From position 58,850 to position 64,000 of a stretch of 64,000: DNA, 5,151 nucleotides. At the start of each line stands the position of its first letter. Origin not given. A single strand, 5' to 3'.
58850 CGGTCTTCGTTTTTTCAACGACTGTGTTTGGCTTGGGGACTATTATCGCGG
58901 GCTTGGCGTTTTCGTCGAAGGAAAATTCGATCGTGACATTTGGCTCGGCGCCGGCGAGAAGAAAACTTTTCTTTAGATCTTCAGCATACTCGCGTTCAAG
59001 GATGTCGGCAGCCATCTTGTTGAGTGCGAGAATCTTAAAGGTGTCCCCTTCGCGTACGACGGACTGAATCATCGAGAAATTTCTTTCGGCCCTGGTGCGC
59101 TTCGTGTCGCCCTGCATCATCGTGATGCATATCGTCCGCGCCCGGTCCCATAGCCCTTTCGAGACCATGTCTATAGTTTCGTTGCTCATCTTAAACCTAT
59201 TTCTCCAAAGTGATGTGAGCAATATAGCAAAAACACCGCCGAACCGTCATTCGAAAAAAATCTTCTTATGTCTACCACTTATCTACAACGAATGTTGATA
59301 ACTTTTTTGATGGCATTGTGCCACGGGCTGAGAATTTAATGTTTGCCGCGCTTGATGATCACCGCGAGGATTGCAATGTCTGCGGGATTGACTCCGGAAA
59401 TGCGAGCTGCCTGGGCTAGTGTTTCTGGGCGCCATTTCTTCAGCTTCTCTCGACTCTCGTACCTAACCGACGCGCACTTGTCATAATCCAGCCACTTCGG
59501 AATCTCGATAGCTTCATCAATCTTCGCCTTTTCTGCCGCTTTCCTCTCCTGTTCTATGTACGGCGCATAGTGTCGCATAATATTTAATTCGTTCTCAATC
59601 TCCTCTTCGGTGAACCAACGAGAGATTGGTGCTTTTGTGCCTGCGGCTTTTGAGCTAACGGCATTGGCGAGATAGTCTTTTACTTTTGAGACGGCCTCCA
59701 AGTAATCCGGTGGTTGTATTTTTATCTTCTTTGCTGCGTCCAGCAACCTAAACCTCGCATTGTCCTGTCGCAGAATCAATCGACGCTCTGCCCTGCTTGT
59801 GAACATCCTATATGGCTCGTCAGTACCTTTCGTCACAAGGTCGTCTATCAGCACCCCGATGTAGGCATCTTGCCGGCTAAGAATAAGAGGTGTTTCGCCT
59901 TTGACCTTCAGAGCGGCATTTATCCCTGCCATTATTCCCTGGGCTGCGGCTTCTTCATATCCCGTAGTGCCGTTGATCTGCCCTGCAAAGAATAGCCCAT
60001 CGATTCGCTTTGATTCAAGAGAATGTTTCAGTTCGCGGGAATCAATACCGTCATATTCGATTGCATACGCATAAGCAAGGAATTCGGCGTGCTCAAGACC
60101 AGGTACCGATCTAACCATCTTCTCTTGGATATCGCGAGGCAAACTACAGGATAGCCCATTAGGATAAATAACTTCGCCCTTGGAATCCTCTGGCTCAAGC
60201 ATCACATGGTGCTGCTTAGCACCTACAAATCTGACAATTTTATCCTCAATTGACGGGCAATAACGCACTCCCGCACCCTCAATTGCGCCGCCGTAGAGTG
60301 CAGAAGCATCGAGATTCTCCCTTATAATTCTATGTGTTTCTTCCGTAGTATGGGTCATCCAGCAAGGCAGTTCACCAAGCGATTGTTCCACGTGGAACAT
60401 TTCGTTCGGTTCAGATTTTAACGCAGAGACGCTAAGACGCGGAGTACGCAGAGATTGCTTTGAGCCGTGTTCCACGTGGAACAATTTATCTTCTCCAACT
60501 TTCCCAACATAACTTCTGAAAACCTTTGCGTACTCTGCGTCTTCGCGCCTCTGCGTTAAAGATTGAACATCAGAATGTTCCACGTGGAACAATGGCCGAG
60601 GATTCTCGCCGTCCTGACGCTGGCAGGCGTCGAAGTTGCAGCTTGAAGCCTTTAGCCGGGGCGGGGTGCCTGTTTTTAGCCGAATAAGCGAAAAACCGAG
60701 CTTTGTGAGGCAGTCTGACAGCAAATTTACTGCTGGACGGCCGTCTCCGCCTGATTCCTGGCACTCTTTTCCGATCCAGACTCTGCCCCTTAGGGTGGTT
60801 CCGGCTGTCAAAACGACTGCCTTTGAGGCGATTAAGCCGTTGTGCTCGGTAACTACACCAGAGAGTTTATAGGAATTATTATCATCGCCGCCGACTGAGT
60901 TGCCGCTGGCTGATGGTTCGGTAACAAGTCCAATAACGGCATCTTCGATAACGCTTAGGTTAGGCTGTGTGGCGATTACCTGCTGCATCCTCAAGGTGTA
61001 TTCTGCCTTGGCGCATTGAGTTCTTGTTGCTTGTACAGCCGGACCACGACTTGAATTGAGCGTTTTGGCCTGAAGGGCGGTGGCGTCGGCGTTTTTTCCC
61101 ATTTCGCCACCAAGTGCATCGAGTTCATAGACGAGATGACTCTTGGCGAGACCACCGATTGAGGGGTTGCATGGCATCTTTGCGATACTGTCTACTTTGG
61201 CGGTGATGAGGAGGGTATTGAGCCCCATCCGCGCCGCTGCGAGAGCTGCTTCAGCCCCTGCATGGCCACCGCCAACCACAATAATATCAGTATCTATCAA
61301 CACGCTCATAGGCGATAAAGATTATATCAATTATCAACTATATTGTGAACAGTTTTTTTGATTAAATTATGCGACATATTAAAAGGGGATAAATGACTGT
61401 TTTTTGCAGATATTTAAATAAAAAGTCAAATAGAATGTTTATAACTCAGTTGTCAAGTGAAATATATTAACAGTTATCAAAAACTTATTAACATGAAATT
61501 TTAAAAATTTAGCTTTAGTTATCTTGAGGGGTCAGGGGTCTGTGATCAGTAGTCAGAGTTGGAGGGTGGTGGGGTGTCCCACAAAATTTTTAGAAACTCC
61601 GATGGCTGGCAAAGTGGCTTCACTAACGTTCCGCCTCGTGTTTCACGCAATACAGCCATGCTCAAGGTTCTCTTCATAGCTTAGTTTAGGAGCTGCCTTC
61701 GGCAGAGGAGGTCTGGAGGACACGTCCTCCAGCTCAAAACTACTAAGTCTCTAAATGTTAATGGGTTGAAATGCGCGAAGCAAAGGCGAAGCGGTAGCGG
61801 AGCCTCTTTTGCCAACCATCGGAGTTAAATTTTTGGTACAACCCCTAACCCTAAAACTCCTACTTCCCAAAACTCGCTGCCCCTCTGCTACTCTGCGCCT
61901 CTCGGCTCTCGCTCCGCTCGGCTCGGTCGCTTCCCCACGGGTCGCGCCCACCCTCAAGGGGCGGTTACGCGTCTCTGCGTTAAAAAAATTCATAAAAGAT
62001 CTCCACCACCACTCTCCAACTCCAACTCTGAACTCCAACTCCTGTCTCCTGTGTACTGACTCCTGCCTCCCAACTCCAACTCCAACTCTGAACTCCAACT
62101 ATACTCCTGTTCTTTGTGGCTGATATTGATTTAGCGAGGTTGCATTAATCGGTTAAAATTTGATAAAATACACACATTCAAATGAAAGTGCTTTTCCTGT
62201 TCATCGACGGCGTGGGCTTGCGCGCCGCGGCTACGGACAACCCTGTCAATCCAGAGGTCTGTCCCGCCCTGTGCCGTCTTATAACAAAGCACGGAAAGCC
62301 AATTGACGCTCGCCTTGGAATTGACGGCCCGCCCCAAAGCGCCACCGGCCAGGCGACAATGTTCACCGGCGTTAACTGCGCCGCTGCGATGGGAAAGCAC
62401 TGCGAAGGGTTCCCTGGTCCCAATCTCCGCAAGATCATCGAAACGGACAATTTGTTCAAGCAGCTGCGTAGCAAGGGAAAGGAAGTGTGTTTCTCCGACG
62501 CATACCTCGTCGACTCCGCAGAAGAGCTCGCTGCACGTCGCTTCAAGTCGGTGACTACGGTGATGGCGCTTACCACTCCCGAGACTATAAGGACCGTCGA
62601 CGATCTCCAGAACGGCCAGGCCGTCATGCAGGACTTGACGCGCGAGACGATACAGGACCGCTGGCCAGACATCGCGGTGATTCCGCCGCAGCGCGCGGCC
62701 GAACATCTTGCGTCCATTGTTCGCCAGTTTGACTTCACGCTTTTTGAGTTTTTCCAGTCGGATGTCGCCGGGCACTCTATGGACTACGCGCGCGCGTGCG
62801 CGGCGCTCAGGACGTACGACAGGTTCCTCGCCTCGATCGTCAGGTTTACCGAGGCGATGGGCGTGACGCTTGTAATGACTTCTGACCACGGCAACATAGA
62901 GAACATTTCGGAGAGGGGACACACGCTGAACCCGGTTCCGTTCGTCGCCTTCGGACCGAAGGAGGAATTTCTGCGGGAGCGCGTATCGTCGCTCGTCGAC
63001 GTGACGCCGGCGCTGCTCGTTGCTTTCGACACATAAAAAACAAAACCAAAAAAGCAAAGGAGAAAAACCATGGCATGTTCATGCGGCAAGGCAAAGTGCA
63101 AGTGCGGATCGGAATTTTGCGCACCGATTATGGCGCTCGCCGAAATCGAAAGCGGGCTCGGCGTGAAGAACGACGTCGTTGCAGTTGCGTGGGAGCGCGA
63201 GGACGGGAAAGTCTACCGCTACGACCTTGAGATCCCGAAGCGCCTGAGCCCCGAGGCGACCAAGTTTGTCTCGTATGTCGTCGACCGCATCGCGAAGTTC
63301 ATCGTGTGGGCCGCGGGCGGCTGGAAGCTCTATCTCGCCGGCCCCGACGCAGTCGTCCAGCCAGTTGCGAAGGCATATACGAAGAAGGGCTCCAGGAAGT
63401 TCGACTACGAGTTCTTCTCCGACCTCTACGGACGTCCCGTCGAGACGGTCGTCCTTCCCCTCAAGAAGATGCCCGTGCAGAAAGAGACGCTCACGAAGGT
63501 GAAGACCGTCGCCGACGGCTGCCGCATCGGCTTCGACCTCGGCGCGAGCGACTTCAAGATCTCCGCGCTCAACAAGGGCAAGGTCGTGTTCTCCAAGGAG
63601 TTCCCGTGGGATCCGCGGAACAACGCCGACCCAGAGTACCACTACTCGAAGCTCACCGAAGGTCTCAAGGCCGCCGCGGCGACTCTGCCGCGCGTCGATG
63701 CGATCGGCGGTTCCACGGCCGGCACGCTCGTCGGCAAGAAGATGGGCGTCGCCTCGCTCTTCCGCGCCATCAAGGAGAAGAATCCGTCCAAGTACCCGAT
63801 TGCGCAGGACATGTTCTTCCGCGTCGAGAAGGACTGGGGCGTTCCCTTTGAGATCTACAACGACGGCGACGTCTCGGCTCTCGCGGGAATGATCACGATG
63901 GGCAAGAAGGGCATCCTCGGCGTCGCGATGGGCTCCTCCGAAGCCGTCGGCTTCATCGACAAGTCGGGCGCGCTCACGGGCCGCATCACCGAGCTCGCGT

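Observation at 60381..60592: mnmG carries a stop-free composite palindrome of about 210 nt (3 x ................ plus inverted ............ arms)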

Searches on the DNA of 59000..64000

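Call 46: search_rna_families(source=window, start=59000, end=64000, threshold=evalue, max_evalue=0.1)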
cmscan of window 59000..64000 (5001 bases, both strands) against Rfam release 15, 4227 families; matches with E-value up to 0.1: 1.
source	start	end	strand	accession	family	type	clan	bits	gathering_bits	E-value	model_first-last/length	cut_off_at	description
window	62964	63058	+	RF02248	Six3os1_3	Gene; lncRNA;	-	19.2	40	0.1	1-75/75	no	Six3os1 conserved region 3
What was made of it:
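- There is no Rfam match (call 46).
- Tried and rejected: Nothing relevant (call 46).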
